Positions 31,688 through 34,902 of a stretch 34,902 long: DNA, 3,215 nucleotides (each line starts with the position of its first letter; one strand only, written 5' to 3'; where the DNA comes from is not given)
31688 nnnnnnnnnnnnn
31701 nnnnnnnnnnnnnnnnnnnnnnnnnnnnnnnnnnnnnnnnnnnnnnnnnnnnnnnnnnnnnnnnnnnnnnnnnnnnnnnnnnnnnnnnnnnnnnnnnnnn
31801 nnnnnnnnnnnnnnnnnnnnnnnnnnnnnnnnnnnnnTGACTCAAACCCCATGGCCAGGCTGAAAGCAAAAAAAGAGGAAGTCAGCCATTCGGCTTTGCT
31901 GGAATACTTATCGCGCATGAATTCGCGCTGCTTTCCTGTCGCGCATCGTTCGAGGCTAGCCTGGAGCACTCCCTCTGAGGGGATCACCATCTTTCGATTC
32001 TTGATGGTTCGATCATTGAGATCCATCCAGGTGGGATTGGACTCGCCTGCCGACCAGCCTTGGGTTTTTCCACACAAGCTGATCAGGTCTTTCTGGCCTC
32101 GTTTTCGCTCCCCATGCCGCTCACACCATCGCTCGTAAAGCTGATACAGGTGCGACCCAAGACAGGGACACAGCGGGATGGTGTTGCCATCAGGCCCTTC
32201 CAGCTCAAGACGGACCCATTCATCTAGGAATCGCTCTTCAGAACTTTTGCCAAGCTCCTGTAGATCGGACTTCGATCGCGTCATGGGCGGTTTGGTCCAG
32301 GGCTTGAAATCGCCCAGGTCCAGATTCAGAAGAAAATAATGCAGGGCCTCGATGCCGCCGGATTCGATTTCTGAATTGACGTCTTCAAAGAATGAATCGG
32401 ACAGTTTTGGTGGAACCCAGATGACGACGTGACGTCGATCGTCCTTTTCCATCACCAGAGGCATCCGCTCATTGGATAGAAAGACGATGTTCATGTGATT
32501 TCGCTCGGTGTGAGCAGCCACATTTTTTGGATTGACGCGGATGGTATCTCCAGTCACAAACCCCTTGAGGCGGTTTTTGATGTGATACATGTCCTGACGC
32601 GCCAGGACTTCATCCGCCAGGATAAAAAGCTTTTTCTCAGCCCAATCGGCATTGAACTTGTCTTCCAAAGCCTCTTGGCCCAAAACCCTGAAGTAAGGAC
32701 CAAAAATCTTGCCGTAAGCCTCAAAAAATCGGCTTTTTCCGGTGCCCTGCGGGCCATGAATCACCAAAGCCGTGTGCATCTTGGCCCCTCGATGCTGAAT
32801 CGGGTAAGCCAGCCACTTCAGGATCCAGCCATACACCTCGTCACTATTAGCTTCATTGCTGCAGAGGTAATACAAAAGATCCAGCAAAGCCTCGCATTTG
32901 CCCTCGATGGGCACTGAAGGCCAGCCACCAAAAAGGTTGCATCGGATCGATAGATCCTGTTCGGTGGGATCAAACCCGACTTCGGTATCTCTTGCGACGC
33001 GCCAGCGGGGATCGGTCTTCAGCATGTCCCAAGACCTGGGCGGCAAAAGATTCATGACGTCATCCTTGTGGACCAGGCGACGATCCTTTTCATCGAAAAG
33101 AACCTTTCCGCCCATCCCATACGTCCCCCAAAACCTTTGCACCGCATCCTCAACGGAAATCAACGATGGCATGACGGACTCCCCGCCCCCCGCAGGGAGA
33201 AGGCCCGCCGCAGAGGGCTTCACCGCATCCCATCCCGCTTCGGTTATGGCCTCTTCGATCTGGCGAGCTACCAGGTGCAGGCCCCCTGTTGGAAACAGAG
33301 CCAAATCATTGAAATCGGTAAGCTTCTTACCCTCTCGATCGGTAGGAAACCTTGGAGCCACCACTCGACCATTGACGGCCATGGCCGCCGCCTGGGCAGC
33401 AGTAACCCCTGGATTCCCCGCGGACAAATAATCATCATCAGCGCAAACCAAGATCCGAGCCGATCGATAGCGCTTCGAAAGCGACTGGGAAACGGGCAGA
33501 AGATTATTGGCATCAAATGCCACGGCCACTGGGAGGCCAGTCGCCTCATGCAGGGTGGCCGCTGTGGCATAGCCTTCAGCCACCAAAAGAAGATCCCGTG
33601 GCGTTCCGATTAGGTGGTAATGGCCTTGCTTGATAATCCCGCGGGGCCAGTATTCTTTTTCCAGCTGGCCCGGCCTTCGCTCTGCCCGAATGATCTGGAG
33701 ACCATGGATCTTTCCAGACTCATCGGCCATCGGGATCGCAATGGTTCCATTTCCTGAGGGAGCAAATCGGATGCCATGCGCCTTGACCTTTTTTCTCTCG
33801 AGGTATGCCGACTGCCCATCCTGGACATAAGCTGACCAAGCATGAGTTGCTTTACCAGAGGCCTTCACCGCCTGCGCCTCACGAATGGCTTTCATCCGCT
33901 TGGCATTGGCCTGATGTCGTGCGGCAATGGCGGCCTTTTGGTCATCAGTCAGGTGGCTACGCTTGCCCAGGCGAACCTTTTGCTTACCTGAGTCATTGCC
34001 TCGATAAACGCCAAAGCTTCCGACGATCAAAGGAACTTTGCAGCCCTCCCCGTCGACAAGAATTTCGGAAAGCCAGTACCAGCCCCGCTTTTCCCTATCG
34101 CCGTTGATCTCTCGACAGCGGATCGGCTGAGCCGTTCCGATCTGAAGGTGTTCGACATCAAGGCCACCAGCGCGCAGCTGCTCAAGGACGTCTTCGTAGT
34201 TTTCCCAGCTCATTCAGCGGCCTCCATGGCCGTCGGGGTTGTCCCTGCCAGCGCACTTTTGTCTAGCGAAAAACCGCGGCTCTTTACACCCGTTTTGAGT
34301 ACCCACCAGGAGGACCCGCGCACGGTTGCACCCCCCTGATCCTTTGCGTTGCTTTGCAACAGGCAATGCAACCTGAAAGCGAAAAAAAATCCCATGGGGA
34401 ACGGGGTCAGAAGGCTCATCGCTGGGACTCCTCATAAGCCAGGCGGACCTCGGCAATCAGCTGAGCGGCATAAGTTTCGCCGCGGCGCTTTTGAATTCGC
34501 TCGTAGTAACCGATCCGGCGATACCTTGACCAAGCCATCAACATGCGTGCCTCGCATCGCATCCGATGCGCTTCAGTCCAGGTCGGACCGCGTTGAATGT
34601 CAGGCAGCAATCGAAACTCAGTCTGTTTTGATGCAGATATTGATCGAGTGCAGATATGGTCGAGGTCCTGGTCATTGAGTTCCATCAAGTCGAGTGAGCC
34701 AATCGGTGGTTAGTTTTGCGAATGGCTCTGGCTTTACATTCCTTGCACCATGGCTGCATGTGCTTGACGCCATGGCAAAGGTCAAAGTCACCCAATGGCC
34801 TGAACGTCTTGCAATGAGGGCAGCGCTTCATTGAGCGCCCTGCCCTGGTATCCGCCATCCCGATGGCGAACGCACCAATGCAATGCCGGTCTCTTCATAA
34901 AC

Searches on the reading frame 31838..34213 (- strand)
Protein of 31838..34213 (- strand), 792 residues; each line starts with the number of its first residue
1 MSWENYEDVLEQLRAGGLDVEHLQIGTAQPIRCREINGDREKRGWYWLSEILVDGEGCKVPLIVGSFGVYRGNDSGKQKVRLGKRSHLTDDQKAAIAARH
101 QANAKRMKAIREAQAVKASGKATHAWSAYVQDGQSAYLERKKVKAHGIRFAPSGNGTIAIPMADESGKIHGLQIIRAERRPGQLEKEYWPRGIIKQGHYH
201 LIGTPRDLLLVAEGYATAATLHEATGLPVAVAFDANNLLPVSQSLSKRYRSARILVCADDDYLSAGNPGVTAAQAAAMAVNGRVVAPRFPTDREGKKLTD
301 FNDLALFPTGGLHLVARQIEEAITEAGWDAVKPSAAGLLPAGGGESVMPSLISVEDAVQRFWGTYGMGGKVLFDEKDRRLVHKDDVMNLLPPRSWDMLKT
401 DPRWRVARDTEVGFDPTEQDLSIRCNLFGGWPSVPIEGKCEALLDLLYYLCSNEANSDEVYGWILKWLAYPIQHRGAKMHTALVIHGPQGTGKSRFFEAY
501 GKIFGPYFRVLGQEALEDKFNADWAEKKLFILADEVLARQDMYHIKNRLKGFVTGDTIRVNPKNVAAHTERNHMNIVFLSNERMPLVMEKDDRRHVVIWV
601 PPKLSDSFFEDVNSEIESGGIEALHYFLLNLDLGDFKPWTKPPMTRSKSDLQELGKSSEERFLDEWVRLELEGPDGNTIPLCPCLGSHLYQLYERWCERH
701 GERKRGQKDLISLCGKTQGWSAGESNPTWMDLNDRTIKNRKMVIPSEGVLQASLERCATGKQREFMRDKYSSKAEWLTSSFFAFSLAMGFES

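Call 8: search_protein_families(library=pfam, proteins=[window:31838-34213:-], max_evalue=0.01)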
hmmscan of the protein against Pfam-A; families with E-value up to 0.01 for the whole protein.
window:31838-34213:- (792 aa): 4 families
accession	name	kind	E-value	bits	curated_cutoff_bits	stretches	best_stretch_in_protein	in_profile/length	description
PF19263.5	DUF5906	-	2.2e-23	83.5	27.6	1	485-594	1-114/114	Family of unknown function (DUF5906)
PF13362.12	Toprim_3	-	6.2e-10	39.8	27.2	1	209-305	2-89/95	Toprim domain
PF05272.17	VapE-like_dom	-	8.7e-07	29.1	25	1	472-600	43-167/217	Virulence-associated protein E-like domain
PF13662.12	Toprim_4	-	8.2e-06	26.4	25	1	208-278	2-72/85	Toprim domain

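Call 9: search_protein_families(library=phrogs, proteins=[window:31838-34213:-], max_evalue=0.001)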
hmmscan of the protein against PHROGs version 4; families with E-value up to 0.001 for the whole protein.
window:31838-34213:- (792 aa): 14 families
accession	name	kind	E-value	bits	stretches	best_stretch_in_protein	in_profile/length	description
phrog_2249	-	DNA, RNA and nucleotide metabolism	2.1e-126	424.6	1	45-704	56-745/802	DNA primase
phrog_1156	-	DNA, RNA and nucleotide metabolism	5.4e-49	168.5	1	373-762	477-845/855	DNA primase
phrog_4762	-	unknown function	2.6e-43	149.1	2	441-630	469-656/822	-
phrog_35358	-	DNA, RNA and nucleotide metabolism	8e-39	134.3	1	78-321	87-359/968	DNA primase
phrog_4913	-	DNA, RNA and nucleotide metabolism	1.5e-20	73.7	1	86-320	129-376/1290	replication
phrog_1829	-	DNA, RNA and nucleotide metabolism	2.1e-18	66.8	1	456-704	480-722/772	DNA primase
phrog_24712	-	unknown function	2.4e-17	63.1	1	456-665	449-657/801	-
phrog_510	-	DNA, RNA and nucleotide metabolism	7.4e-15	55.7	1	92-305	114-345/667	DNA primase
phrog_6088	-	DNA, RNA and nucleotide metabolism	3.1e-10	40.1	1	458-592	485-621/772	DNA primase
phrog_7601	-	unknown function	1.5e-08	35.4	1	481-605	21-145/289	-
phrog_1313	-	DNA, RNA and nucleotide metabolism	2e-07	31.3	0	225-304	3-86/568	DNA helicase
phrog_25777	-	DNA, RNA and nucleotide metabolism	6e-06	25.6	1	196-287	232-326/907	DNA primase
phrog_9765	-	DNA, RNA and nucleotide metabolism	1.2e-05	24.5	1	465-621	611-768/939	DNA primase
phrog_864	-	DNA, RNA and nucleotide metabolism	0.0002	20.9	0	477-584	362-468/1064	DNA primase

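Call 14: find_related_loci(query=window:31838-34213:-, collection=viral_contigs, flank=4000)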
Query window:31838-34213:- (792 aa) in viral_contigs; peptide patterns used: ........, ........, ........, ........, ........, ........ (x = any residue, [..] = any of these).
93 stretches matched a pattern; 93 encode a relative of the query (tblastn E <= 1e-3); the best 80 are kept; 80 distinct loci.
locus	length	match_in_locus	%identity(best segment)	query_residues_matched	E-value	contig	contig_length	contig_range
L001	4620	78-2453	98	1-792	0e+0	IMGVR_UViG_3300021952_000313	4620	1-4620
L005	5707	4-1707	96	224-791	0e+0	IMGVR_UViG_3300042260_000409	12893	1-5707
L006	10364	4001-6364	60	5-789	0e+0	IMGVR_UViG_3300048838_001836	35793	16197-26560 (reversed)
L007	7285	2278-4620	60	5-788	0e+0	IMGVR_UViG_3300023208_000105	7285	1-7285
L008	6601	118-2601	56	5-791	0e+0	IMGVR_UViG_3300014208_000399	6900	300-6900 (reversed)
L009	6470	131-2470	61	5-790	0e+0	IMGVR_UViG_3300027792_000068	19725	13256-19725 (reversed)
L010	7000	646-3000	59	1-791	0e+0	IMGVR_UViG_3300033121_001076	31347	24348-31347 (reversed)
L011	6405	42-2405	60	2-789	0e+0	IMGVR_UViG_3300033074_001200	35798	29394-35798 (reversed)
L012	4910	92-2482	59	1-788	0e+0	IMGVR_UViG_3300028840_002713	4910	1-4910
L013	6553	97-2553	57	5-789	0e+0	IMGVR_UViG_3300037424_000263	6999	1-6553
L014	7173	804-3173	57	5-788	0e+0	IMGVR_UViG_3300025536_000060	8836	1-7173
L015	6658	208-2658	55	4-789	0e+0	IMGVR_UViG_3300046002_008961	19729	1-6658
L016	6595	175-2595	54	5-788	0e+0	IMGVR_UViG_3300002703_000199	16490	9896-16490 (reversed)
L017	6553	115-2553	55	5-788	0e+0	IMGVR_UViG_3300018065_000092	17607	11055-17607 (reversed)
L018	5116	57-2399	57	5-789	0e+0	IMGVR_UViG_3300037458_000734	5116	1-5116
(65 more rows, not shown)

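Call 17: search_solved_structures(query=window:31838-34213:-, max_evalue=1, show_alignments=2)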
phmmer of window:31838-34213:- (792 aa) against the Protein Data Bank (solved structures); distinct sequences matched with E-value up to 1: 5.
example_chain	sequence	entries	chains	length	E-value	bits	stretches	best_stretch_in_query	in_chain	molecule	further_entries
6k9e_A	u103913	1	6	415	3.1e-14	55.4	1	426-600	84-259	Primase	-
6k9c_A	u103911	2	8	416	3.1e-14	55.4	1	426-600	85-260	Primase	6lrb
2r62_A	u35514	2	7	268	0.26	12.6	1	451-517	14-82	Cell division protease ftsH homolog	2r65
4dga_C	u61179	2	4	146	0.72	11.1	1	285-343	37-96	capsid protein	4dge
1m9d_C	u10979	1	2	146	0.81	11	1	285-343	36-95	HIV-1 Capsid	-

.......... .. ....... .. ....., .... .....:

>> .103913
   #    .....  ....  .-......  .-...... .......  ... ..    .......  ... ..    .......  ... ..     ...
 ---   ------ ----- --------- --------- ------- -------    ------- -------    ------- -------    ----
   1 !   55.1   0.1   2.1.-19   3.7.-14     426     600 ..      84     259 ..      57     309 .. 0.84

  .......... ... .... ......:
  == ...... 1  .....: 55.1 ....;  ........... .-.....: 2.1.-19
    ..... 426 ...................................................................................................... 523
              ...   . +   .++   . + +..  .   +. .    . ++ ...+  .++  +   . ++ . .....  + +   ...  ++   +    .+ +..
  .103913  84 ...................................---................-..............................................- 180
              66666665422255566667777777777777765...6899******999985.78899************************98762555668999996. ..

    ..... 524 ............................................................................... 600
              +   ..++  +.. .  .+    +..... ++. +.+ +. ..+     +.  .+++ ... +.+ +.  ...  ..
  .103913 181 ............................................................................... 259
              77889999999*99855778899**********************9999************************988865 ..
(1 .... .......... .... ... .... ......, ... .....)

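Call 22: search_dna_similar(query=window:31838-34213:-, collection=phages, mode=protein, max_rows=40)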
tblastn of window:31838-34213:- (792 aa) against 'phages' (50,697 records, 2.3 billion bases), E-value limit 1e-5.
Records with a match: 493; places in all: 493; records where one place covers at least 80% of the query: 2.
Best place of each record, by identity: <60% 493.
By first word of the organism name: Pseudomonas 109; Salmonella 85; Vibrio 52; Xanthomonas 36; Klebsiella 30; Escherichia 17; Stenotrophomonas 15; Bordetella 11; Moraxella 8; Caudoviricetes 8; and 48 more.
By host as written in the record: - 59; Pseudomonas aeruginosa 38; Pseudomonas aeruginosa PAO1 23; Salmonella enterica subsp. enterica serovar Typhimurium 20; Salmonella enterica 17; Pseudomonas aeruginosa PA14 11; Klebsiella pneumoniae 11; Bordetella bronchiseptica ATCC 10580 9; and 170 more.
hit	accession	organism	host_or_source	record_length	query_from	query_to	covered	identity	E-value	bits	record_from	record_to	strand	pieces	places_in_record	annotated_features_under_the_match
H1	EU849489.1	Stenotrophomonas phage S1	-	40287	4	701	88%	45.0%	0e+0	585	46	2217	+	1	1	gp1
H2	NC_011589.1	Stenotrophomonas phage S1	Stenotrophomonas maltophilia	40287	4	701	88%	45.0%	0e+0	585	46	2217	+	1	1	DNA primase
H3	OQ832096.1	Halomonas phage vB_HmeY_H4907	Halomonas meridiana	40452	77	708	80%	32.5%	2e-73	302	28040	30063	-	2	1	primase | primase-like protein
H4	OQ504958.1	Pseudomonas phage PG1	Stutzerimonas stutzeri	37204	84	769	77%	32.8%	9e-51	291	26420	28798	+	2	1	DNA primase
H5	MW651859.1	Pseudomonas phage vB_PstS-pAN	Pseudomonas stutzeri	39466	75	707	77%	32.6%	5e-54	298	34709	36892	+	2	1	PriCT-2 domain-containing protein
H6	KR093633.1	Moraxella phage Mcat9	Moraxella catarrhalis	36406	92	716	75%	30.0%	2e-42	262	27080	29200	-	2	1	hypothetical protein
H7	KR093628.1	Moraxella phage Mcat4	Moraxella catarrhalis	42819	101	713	73%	30.5%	4e-46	270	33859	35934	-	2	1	hypothetical protein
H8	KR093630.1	Moraxella phage Mcat6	Moraxella catarrhalis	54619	101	702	72%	30.8%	2e-44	266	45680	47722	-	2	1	hypothetical protein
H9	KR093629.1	Moraxella phage Mcat5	Moraxella catarrhalis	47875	101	702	72%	30.8%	2e-44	264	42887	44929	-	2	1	hypothetical protein (x2)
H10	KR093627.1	Moraxella phage Mcat3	Moraxella catarrhalis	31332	101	702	72%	30.8%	2e-43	261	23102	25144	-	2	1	hypothetical protein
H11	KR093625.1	Moraxella phage Mcat1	Moraxella catarrhalis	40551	101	702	72%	30.8%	2e-43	261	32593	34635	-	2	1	hypothetical protein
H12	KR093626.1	Moraxella phage Mcat2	Moraxella catarrhalis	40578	101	702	72%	30.8%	2e-43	261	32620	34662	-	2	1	hypothetical protein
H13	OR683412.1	Pseudomonas phage Turba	Pseudomonas aeruginosa F038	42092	364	735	47%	37.3%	1e-53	208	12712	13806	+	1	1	bifunctional DNA primase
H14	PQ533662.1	Pseudomonas phage Presto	Pseudomonas aeruginosa PA14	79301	364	735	47%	37.0%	5e-53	206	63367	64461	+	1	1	bifunctional DNA primase/polymerase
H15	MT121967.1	Pseudomonas phage SC_9_H1H8_2017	Pseudomonas sp.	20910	358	707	44%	36.5%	1e-52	204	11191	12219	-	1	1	primase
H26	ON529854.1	Janthinobacterium phage vB_JliS-Donnerlittchen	Janthinobacterium lividum EIF1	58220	414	781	46%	26.4%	9e-13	79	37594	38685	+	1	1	putative P4-specific DNA primase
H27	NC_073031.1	Janthinobacterium phage vB_JliS-Donnerlittchen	Janthinobacterium lividum EIF1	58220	414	781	46%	26.4%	9e-13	79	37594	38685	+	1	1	putative P4-specific DNA primase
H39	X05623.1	Enterobacteria phage P4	-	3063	39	395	45%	26.8%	2e-7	61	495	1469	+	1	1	unnamed protein product; alpha gene (pot.P4-specific DNA primase) (AA ...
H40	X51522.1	Enterobacteria phage P4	-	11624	39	395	45%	26.8%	3e-7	61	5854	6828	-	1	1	unnamed protein product; alpha gene product (AA 1-777)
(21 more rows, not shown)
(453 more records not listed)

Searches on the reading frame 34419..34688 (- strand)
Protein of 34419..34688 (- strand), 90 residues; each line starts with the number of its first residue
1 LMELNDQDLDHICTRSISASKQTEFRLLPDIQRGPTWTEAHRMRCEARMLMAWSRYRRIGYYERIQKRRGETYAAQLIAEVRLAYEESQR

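Call 8: search_protein_families(library=pfam, proteins=[window:34419-34688:-], max_evalue=0.01)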
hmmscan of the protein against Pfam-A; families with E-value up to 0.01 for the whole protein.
window:34419-34688:- (90 aa): 1 family
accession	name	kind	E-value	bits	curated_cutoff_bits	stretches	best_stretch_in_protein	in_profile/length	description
PF24751.1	DUF7696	-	7.1e-11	42.4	27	1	36-83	3-50/55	Family of unknown function (DUF7696)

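Call 9: search_protein_families(library=phrogs, proteins=[window:34419-34688:-], max_evalue=0.001)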
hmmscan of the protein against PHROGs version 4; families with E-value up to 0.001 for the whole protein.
window:34419-34688:- (90 aa): 1 family
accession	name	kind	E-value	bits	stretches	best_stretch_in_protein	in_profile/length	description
phrog_11642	-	unknown function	0.00011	23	1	36-82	21-68/76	-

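Call 33: find_related_loci(query=window:34419-34688:-, collection=viral_contigs, flank=1500)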
Query window:34419-34688:- (90 aa) in viral_contigs; peptide patterns used: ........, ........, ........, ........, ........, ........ (x = any residue, [..] = any of these).
18 stretches matched a pattern; 2 encode a relative of the query (tblastn E <= 1e-3); 2 distinct loci.
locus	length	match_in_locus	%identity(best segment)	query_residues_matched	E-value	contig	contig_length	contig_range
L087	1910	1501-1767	88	1-89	6e-52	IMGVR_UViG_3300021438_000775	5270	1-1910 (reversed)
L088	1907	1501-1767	87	1-89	7e-51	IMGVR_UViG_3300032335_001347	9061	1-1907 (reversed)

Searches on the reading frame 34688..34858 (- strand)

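Call 8: search_protein_families(library=pfam, proteins=[window:34688-34858:-], max_evalue=0.01)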
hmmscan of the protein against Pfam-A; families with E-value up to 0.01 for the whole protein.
window:34688-34858:- (57 aa): 1 family
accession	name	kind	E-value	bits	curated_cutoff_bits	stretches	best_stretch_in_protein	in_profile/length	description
PF13248.11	Zn_ribbon_3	-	0.0074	16.2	27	0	9-19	1-11/26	zinc-ribbon domain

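Call 9: search_protein_families(library=phrogs, proteins=[window:34688-34858:-], max_evalue=0.001)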
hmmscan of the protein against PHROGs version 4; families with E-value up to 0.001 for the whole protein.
window:34688-34858:- (57 aa): 5 families
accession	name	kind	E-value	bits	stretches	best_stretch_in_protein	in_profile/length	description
phrog_22176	-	unknown function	2.5e-05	25.6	1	6-48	44-86/90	-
phrog_2633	-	DNA, RNA and nucleotide metabolism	0.00018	22.7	1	4-52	7-56/142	endonuclease VII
phrog_1035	-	DNA, RNA and nucleotide metabolism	0.0002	22.3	1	4-52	57-106/271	endonuclease VII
phrog_5558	-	moron, auxiliary metabolic gene and host takeover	0.00041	21.6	1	8-52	63-108/130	Lar-like restriction alleviation protein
phrog_2340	-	DNA, RNA and nucleotide metabolism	0.00042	21.5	1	8-52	6-52/171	endonuclease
